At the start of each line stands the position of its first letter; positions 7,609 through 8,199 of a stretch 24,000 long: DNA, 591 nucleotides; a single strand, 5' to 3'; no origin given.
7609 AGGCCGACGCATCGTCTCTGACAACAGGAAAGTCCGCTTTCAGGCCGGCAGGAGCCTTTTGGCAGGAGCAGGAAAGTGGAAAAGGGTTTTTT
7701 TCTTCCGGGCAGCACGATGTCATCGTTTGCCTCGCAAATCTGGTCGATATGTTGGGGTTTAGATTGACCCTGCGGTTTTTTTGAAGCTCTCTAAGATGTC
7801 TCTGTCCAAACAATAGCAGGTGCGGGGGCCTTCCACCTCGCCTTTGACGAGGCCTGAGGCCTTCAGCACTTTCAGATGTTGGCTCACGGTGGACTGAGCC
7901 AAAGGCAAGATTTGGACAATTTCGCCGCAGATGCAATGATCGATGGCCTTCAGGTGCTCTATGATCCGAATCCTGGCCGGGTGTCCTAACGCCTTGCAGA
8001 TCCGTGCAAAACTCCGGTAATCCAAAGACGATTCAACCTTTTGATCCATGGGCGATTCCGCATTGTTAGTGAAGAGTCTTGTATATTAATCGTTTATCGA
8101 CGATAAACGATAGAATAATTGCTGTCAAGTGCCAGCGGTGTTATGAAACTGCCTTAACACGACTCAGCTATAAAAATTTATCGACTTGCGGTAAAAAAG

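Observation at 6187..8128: arsR-hgcA-hgcB mercury-methylation operon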

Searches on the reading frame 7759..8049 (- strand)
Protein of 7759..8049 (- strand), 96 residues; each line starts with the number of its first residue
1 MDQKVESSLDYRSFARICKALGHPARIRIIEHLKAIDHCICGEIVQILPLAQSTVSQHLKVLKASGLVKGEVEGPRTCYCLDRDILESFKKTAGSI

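Call 3: search_protein_families(library=ncbifam, proteins=[window:7759-8049:-])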
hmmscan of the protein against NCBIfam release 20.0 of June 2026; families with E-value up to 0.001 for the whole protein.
window:7759-8049:- (96 aa): 10 families
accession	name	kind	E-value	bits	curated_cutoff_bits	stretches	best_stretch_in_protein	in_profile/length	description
NF033788.1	HTH_metalloreg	subfamily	1.4e-20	72.8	55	1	15-87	2-74/77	metalloregulator ArsR/SmtB family transcription factor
NF033789.1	repress_SdpR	subfamily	4.7e-13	48.9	100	1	18-89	2-72/79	autorepressor SdpR family transcription factor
NF045707.1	Dbac_1936_reg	equivalog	1.7e-10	40.8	115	1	10-88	3-81/99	ArsR/SmtB-type metalloregulator TsoR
NF041413.1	ArsR_Rv2640c_fam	equivalog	6.9e-10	39.3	155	1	17-90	35-110/118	Rv2640c family ArsR-like transcriptional regulator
NF052532.1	TransRegPagRBaca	equivalog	2.1e-09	37.4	170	1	10-80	13-82/99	transcriptional repressor PagR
NF047906.1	CdPbTransRegCmtR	equivalog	3.9e-09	36.4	150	1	12-83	9-79/104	Cd(II)/Pb(II)-sensing metalloregulatory transcriptional regulator CmtR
NF053755.1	MsvR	equivalog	7.6e-07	29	220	1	19-72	8-60/236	transcriptional factor MsvR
NF040642.1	sulf_sens_BigR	equivalog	1e-06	28.7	155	1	14-82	10-77/95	sulfite-sensing transcriptional repressor BigR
NF007528.0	PRK10141.1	subfamily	0.00021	21.1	97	1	17-82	9-74/117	metalloregulator ArsR/SmtB family transcription factor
NF053602.1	Phr_regulator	exception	0.00051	19.7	320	1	15-74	3-61/191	heat shock transcription regulator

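Call 4: search_protein_families(library=pfam, proteins=[window:7759-8049:-])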
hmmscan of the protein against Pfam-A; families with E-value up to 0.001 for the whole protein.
window:7759-8049:- (96 aa): 3 families
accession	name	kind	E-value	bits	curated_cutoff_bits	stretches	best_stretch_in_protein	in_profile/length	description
PF12840.13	HTH_20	-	2.4e-10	40.7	27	1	21-70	1-50/51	Helix-turn-helix domain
PF01022.26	HTH_5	-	2.5e-10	40.5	22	1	24-69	2-46/47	Bacterial regulatory protein, arsR family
PF12802.13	MarR_2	-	1.7e-05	25.3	27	1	24-70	5-52/61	MarR family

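Call 19: find_homologous_proteins(query=window:7759-8049:-, max_evalue=0.00001)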
Query window:7759-8049:- (96 aa): 7994 proteins with E <= 0.00001 among 8000 candidates; the best 120 are listed.
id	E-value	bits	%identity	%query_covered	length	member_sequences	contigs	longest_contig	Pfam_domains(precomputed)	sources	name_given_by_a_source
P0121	1.2e-53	197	95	100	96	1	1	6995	PF12840.14,PF01022.27,PF12802.14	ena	-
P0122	9.7e-52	191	90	100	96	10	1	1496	PF12840.14,PF01022.27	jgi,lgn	-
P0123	1.2e-51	191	91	100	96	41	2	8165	PF12840.14,PF01022.27,PF12802.14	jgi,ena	jgi:ArsR family transcriptional regulator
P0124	1.4e-51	191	91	100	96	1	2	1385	PF12840.14,PF01022.27,PF12802.14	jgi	jgi:ArsR family transcriptional regulator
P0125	1.8e-51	190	90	100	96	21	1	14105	PF12840.14,PF01022.27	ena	-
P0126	2.1e-51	190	89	100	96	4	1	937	PF12840.14,PF01022.27,PF12802.14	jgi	jgi:ArsR family transcriptional regulator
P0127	1.1e-50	188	88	100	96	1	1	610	PF12840.14,PF01022.27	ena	-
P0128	1.6e-49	184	86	100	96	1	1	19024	PF12840.14,PF01022.27,PF12802.14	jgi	jgi:ArsR family transcriptional regulator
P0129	3.5e-49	183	85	100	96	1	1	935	PF12840.14,PF01022.27,PF12802.14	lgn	-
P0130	9.3e-49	181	84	100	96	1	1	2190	PF12840.14,PF01022.27,PF12802.14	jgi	jgi:ArsR family transcriptional regulator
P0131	2.0e-48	180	85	100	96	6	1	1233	PF12840.14,PF01022.27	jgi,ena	jgi:ArsR family transcriptional regulator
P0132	6.1e-47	176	86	100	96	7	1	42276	PF12840.14,PF01022.27,PF12802.14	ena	-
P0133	1.3e-46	175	83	100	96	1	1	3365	PF12840.14,PF01022.27,PF12802.14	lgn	-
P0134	4.9e-46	173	84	100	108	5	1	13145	PF12840.14,PF01022.27,PF12802.14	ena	-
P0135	7.1e-46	172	82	100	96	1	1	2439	PF12840.14,PF01022.27,PF12802.14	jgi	jgi:ArsR family transcriptional regulator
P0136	2.0e-45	171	81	100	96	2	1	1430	PF12840.14,PF01022.27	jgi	jgi:ArsR family transcriptional regulator, arsenate/arsenite/antimonite-responsive transcriptional r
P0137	2.2e-45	171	82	100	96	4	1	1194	PF12840.14,PF01022.27,PF12802.14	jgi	jgi:ArsR family transcriptional regulator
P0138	2.5e-45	170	82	100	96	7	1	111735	PF12840.14,PF01022.27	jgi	jgi:ArsR family transcriptional regulator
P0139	2.6e-45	170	83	100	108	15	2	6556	PF12840.14,PF01022.27,PF12802.14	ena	-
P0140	3.6e-45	170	81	100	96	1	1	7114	PF12840.14,PF01022.27,PF12802.14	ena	-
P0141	5.7e-45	169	82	100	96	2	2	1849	PF12840.14,PF01022.27,PF12802.14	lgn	-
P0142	6.6e-45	169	79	100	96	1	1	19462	PF12840.14,PF01022.27,PF12802.14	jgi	jgi:ArsR family transcriptional regulator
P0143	1.1e-44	168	85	95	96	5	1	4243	PF12840.14,PF01022.27,PF12802.14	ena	-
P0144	1.4e-44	168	86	94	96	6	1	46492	PF12840.14,PF01022.27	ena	-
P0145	2.0e-44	168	82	100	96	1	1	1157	PF12840.14,PF01022.27,PF12802.14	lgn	-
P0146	2.1e-44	168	83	97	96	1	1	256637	PF12840.14,PF01022.27,PF12802.14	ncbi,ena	-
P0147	2.1e-44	168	81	100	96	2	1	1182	PF12840.14,PF01022.27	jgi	jgi:ArsR family transcriptional regulator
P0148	2.4e-44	167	81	99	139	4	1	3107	PF12840.14,PF01022.27,PF12802.14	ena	-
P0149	2.6e-44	167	88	92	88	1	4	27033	PF12840.14,PF01022.27,PF12802.14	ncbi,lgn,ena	-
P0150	2.9e-44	167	82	100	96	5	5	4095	PF12840.14,PF01022.27,PF12802.14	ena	-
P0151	4.4e-44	167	81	100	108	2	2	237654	PF12840.14,PF01022.27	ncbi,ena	-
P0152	5.4e-44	166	82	100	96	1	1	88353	PF12840.14,PF01022.27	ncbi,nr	ncbi:MAG: metalloregulator ArsR/SmtB family transcription factor [Deltaproteobacteria bacterium]|nr:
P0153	9.0e-44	166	80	95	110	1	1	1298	PF12840.14,PF01022.27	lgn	-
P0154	1.0e-43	165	80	99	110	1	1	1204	PF12840.14,PF01022.27,PF12802.14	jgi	jgi:ArsR family transcriptional regulator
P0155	1.1e-43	165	82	100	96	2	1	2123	PF12840.14,PF01022.27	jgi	jgi:DNA-binding transcriptional ArsR family regulator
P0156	1.1e-43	165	79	100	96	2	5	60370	PF12840.14,PF01022.27,PF12802.14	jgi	jgi:predicted transcriptional regulator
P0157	1.2e-43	165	79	100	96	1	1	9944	PF12840.14,PF01022.27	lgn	-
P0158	1.3e-43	165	80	100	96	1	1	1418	PF12840.14,PF01022.27,PF12802.14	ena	-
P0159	1.4e-43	165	78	100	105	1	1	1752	PF12840.14,PF01022.27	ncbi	-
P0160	1.6e-43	165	83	100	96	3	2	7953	PF12840.14,PF01022.27,PF12802.14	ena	-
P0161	2.0e-43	164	79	100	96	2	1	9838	PF12840.14,PF01022.27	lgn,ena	-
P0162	2.2e-43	164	80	100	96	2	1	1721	PF12840.14,PF01022.27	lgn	-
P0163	3.0e-43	164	78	100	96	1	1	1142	PF12840.14,PF01022.27,PF12802.14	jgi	jgi:DNA-binding transcriptional ArsR family regulator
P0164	4.6e-43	163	84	92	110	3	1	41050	PF12840.14,PF01022.27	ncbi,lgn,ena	-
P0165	5.2e-43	163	80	100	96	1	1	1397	PF12840.14,PF01022.27,PF12802.14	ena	-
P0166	6.1e-43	163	77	100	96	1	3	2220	PF12840.14,PF01022.27,PF12802.14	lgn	-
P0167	9.5e-43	162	79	100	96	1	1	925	PF12840.14,PF01022.27,PF12802.14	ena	-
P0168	1.1e-42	162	79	99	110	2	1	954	PF12840.14,PF01022.27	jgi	jgi:ArsR family transcriptional regulator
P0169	1.2e-42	162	80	95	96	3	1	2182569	PF12840.14,PF01022.27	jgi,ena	jgi:DNA-binding transcriptional ArsR family regulator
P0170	1.3e-42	162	77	100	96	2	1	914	PF12840.14,PF01022.27,PF12802.14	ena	-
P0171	1.4e-42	162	75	100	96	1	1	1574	PF12840.14,PF01022.27,PF12802.14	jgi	jgi:DNA-binding transcriptional ArsR family regulator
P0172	1.5e-42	162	77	100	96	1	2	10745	PF12840.14,PF01022.27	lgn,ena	-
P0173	1.6e-42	161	77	100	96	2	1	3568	PF12840.14,PF01022.27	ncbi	-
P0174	3.0e-42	161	79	100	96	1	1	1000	PF12840.14,PF01022.27,PF12802.14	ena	-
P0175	3.1e-42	161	84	92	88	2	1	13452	PF12840.14,PF01022.27,PF12802.14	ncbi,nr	ncbi:MAG: winged helix-turn-helix transcriptional regulator [Desulfosarcina sp.]|nr:winged helix-tur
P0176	3.5e-42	160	77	100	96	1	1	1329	PF12840.14,PF01022.27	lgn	-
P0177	3.6e-42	160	79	100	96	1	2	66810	PF12840.14,PF01022.27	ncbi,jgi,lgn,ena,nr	ncbi:MAG: metalloregulator ArsR/SmtB family transcription factor [Desulfobacteraceae bacterium]|jgi:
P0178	4.2e-42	160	78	100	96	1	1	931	PF12840.14,PF01022.27,PF12802.14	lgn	-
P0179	6.0e-42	160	81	94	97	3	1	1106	PF12840.14,PF01022.27,PF12802.14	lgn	-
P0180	8.1e-42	159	78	95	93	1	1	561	PF12840.14,PF01022.27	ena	-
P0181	1.6e-41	158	73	100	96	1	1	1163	PF12840.14,PF01022.27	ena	-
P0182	2.1e-41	158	75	100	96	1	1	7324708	PF12840.14,PF01022.27,PF12802.14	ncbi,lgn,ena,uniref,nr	ncbi:hypothetical protein DSCA_33710 [Desulfosarcina alkanivorans]|uniref:HTH arsR-type domain-conta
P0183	2.7e-41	158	75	100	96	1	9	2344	PF12840.14,PF01022.27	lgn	-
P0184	3.3e-41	157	72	100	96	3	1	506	PF12840.14,PF01022.27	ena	-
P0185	1.7e-40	155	72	100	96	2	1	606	PF12840.14,PF01022.27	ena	-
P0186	2.3e-40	155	74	98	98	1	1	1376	PF12840.14,PF01022.27,PF12802.14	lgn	-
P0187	2.9e-40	154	77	96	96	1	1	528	PF12840.14,PF01022.27,PF12802.14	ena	-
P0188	3.7e-40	154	74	100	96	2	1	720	PF12840.14,PF01022.27,PF12802.14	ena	-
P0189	4.4e-40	154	75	95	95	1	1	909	PF12840.14,PF01022.27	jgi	-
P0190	5.2e-40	153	82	89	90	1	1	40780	PF12840.14,PF13412.13,PF01022.27,PF12802.14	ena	-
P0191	1.3e-39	152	77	94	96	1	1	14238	PF12840.14,PF01022.27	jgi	jgi:ArsR family transcriptional regulator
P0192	1.4e-39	152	78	92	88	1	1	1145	PF12840.14,PF01022.27,PF12802.14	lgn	-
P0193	2.1e-39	152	68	100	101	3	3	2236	PF12840.14,PF01022.27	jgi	jgi:ArsR family transcriptional regulator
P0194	2.6e-39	151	73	95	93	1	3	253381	PF12840.14,PF01022.27,PF12802.14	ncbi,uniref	ncbi:Regulatory protein ArsR (fragment) [Desulfosarcina cetonica]|uniref:ArsR/SmtB family transcript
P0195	2.9e-39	151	72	100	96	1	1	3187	PF12840.14,PF01022.27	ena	-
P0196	3.2e-39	151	76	96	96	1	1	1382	PF12840.14,PF01022.27,PF12802.14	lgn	-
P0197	3.5e-39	151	76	96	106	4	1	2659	PF12840.14,PF01022.27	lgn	-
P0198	4.2e-39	151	72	100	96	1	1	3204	PF12840.14,PF01022.27,PF12802.14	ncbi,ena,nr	ncbi:MAG TPA: metalloregulator ArsR/SmtB family transcription factor [Desulfosarcina sp.]|nr:metallo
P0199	5.8e-39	150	74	100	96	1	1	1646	PF12840.14,PF01022.27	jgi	jgi:DNA-binding transcriptional ArsR family regulator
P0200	8.8e-39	150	73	92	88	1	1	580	PF12840.14,PF01022.27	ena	-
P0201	1.0e-38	149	71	95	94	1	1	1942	PF12840.14,PF01022.27,PF12802.14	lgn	-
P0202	1.0e-38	149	76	89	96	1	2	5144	PF12840.14,PF01022.27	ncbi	-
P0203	1.2e-38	149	75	92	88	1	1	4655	PF12840.14,PF01022.27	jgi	jgi:ArsR family transcriptional regulator, arsenate/arsenite/antimonite-responsive transcriptional r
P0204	1.2e-38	149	81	88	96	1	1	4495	PF12840.14,PF01022.27,PF12802.14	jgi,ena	-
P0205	1.8e-38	149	69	99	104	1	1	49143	PF12840.14,PF01022.27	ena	-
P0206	2.7e-38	148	80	88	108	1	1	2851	PF12840.14,PF01022.27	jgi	jgi:ArsR family transcriptional regulator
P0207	3.7e-38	148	74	92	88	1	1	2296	PF12840.14,PF01022.27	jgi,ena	-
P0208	4.6e-38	147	76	86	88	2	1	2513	PF12840.14,PF01022.27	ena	-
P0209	5.0e-38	147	73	89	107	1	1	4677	PF12840.14,PF01022.27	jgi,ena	-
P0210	5.5e-38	147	74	94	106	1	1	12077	PF12840.14,PF01022.27,PF12802.14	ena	-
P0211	5.7e-38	147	75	92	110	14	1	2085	PF12840.14,PF01022.27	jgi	-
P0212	5.8e-38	147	71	100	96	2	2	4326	PF12840.14,PF01022.27,PF12802.14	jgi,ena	-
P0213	5.9e-38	147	71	95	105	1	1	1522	PF12840.14,PF01022.27,PF12802.14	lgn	-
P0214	1.0e-37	146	72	96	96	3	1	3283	PF12840.14,PF01022.27,PF12802.14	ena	-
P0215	1.1e-37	146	76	89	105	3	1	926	PF12840.14,PF01022.27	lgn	-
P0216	1.1e-37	146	73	92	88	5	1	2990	PF12840.14,PF01022.27,PF12802.14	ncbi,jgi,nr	ncbi:MAG: winged helix-turn-helix transcriptional regulator [Deltaproteobacteria bacterium]|jgi:DNA-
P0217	1.1e-37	146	74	94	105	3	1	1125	PF12840.14,PF01022.27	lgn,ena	-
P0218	1.2e-37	146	69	95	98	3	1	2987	PF12840.14,PF01022.27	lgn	-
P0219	1.2e-37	146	73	92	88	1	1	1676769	PF12840.14,PF01022.27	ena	-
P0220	1.4e-37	146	72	92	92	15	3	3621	PF12840.14,PF01022.27,PF12802.14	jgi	jgi:DNA-binding transcriptional ArsR family regulator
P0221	1.4e-37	146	76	91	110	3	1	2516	PF12840.14,PF01022.27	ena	-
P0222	1.7e-37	145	73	92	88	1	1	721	PF12840.14,PF01022.27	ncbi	-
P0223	1.7e-37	145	78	86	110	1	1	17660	PF12840.14,PF01022.27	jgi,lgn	jgi:DNA-binding transcriptional ArsR family regulator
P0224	1.9e-37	145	73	95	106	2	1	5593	PF12840.14,PF01022.27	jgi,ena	-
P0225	2.0e-37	145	78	89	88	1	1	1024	PF12840.14,PF01022.27,PF12802.14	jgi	jgi:ArsR family transcriptional regulator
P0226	2.0e-37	145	72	96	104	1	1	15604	PF12840.14,PF01022.27,PF12802.14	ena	-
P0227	2.1e-37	145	69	95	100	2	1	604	PF12840.14,PF01022.27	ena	-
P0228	2.1e-37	145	70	100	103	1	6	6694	PF12840.14,PF01022.27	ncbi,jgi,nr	ncbi:MAG: winged helix-turn-helix transcriptional regulator [Deltaproteobacteria bacterium]|nr:winge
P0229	2.1e-37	145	75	92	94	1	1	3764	PF12840.14,PF01022.27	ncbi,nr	ncbi:MAG: winged helix-turn-helix transcriptional regulator [Deltaproteobacteria bacterium]|nr:winge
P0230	2.4e-37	145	76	86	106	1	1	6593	PF12840.14,PF01022.27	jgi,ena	-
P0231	2.4e-37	145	71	93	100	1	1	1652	PF12840.14,PF01022.27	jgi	jgi:DNA-binding transcriptional ArsR family regulator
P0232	2.8e-37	145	74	92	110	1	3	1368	PF12840.14,PF01022.27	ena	-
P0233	3.1e-37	145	70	92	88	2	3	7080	PF12840.14,PF01022.27,PF12802.14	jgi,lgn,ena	-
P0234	3.5e-37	144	74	92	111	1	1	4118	PF12840.14,PF01022.27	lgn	-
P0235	4.4e-37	144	71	95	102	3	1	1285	PF12840.14,PF01022.27,PF12802.14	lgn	-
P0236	4.5e-37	144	70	100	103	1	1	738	PF12840.14,PF01022.27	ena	-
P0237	5.0e-37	144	75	91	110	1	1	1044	PF12840.14,PF01022.27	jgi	-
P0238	5.0e-37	144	70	100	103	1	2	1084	PF12840.14,PF01022.27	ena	-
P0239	5.5e-37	144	74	92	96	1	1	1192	PF12840.14,PF01022.27,PF12802.14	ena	-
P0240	6.0e-37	144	70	95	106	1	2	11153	PF12840.14,PF01022.27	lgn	-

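Call 21: find_encoding_contigs(protein=P0182, flank=5000, max_places=2)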
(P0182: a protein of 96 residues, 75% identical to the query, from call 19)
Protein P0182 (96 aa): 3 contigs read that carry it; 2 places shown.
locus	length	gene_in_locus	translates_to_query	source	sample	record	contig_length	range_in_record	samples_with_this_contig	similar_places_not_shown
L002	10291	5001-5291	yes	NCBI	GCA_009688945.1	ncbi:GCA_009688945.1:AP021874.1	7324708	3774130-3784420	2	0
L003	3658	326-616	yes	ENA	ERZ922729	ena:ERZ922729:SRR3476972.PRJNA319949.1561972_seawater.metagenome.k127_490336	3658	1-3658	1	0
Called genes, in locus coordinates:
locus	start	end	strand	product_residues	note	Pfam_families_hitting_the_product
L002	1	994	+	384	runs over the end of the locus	PF02771:Acyl-CoA_dh_N, PF02770:Acyl-CoA_dh_M, PF00441:Acyl-CoA_dh_1, PF22924:ACOX_C_alpha1 (faint), PF08028:Acyl-CoA_dh_2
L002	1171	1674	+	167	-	PF01842:ACT (faint), PF22629:ACT_AHAS_ss (faint), PF19571:ACT_8 (weak)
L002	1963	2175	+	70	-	-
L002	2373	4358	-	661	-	PF16177:ACAS_N, PF00501:AMP-binding, PF13193:AMP-binding_C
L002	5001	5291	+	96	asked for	PF12840:HTH_20, PF01022:HTH_5, PF12802:MarR_2 (faint)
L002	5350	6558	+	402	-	PF03599:CdhD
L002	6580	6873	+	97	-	PF13183:Fer4_8 (faint), PF00037:Fer4, PF12837:Fer4_6, PF13237:Fer4_10, PF14697:Fer4_21 (weak), PF12838:Fer4_7, PF13187:Fer4_9, PF00037:Fer4 (weak), +3 more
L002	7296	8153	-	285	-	PF00165:HTH_AraC, PF12833:HTH_18, PF01035:DNA_binding_1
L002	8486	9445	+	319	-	PF00892:EamA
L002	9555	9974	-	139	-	-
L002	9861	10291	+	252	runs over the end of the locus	PF01609:DDE_Tnp_1 (weak), PF04693:DDE_Tnp_2 (weak)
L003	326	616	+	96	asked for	PF12840:HTH_20, PF01022:HTH_5, PF12802:MarR_2 (faint)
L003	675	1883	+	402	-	PF03599:CdhD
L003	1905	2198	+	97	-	PF13183:Fer4_8 (faint), PF00037:Fer4, PF12837:Fer4_6, PF13237:Fer4_10, PF14697:Fer4_21 (weak), PF12838:Fer4_7, PF13187:Fer4_9, PF00037:Fer4 (weak), +3 more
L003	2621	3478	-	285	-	PF00165:HTH_AraC, PF12833:HTH_18, PF01035:DNA_binding_1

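Call 22: find_related_loci(query=A2, collection=genome_contigs, flank=4000)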
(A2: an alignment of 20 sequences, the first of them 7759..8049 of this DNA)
Query A2 (96 aa) in genome_contigs; peptide patterns used: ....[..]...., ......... (x = any residue, [..] = any of these).
600 stretches matched a pattern (row limit reached: there are more); 597 encode a relative of the query (tblastn E <= 1e-3); the best 80 are kept; 80 distinct loci.
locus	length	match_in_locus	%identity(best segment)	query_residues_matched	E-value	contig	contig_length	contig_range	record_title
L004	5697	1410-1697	91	1-96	2e-56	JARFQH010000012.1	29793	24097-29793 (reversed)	MAG: Desulfobacteraceae bacterium isolate MAG_Ve_Sed_19 k141_1332717, whole genome shotgun sequence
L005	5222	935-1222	84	1-96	1e-52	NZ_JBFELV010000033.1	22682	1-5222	MAG: Desulfosarcina sp. isolate Mix_mud02.2020.12.6 k141_598596_length_22682_cov_8.2480, whole genome shotgun sequence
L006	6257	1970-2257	84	1-96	8e-52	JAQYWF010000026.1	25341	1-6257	MAG: Desulfosarcina sp. isolate Hel50_75_bin69 k141_958250_length_25341_cov_22.3960, whole genome shotgun sequence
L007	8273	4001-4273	73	6-96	2e-44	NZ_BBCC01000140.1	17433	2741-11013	Desulfosarcina cetonica JCM 12296, whole genome shotgun sequence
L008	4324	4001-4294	68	1-96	1e-41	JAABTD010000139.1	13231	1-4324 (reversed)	MAG: Desulfobacteraceae bacterium isolate S20.Bin143 Scaffold_3446, whole genome shotgun sequence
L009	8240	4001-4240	78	14-93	3e-41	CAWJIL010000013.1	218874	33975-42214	MAG: uncultured delta proteobacterium isolate MFD03804.bin.1.170 genome assembly, contig: contig_38372, whole genome sho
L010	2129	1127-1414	63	1-96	6e-41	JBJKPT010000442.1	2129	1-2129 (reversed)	MAG: Desulfobacterales bacterium isolate Bin_14 S1Ck127_1420091_flag_0_multi_5.0000_len_2129, whole genome shotgun seque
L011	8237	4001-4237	72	13-91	1e-39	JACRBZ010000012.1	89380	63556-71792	MAG: Deltaproteobacteria bacterium isolate NC_groundwater_1633_Pr3_B-0.1um_51_17 SR-2_scaffold_141_643181, whole genome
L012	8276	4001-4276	63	5-96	9e-39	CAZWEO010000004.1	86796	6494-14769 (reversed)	MAG TPA_asm: uncultured Desulfobacterales bacterium isolate SRP077602_co5_466 genome assembly, contig: NODE_980_length_8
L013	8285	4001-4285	60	2-96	1e-38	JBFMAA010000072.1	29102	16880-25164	MAG: Thermodesulfobacteriota bacterium isolate MAG126 MAG126_72, whole genome shotgun sequence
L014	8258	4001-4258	65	7-92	1e-38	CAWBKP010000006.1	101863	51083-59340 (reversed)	MAG: uncultured delta proteobacterium isolate MFD02979.bin.2.74 genome assembly, contig: contig_129112, whole genome sho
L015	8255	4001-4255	67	7-91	3e-38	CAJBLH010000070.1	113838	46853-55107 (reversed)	MAG: uncultured Desulfobacteraceae bacterium isolate Loc090721-6m_bin-047 genome assembly, contig: bin-047:070/315, whol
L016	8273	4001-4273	64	6-96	5e-38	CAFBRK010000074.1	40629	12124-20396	Olavius algarvensis associated proteobacterium Delta 3 isolate mag3:49deedb4-927c-43a8-ad40-04e63e16f3c8 genome assembly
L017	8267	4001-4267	66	2-91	2e-37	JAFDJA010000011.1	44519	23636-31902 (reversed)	MAG: Deltaproteobacteria bacterium isolate Meg22_24_Bin_118 Meg22_24_Bin_118_scaffold_685, whole genome shotgun sequence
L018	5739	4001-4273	65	6-96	3e-36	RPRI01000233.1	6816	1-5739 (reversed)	MAG: Desulfobacteraceae bacterium isolate metabat2.783 metabat2.783_Contig_990445, whole genome shotgun sequence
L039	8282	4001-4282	55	3-96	7e-31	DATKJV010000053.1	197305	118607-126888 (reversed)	MAG TPA_asm: Anaeromyxobacteraceae bacterium isolate SMAG_U14639 k141_2365122, whole genome shotgun sequence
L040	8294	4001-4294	53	2-96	8e-31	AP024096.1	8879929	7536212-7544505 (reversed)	Ktedonobacteria bacterium brp13 DNA, complete genome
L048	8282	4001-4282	53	1-94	4e-30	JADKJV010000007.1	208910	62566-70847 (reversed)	MAG: Chitinophagaceae bacterium isolate Vibo_18-Q3-R45-57_BATAC.411 tig00004657-10-2093340, whole genome shotgun sequenc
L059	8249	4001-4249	58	14-96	3e-29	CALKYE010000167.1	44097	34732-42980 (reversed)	MAG TPA_asm: uncultured Planctomycetia bacterium isolate SRR6227243_bin.49_CONCOCT_v1.1_MAG genome assembly, contig: ERZ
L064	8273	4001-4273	53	2-92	4e-29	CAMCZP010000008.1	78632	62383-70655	MAG: Leptospira interrogans serovar Manilae isolate MsH-30apr19-140 genome assembly, contig: MsH-30apr19-C326, whole gen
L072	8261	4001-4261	53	4-90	6e-29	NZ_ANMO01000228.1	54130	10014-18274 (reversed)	Rhodopirellula europaea 6C c6C0228, whole genome shotgun sequence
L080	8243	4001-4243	56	12-92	1e-28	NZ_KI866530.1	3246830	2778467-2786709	Sediminibacterium salmoneum NBRC 103935 scaffold00001, whole genome shotgun sequence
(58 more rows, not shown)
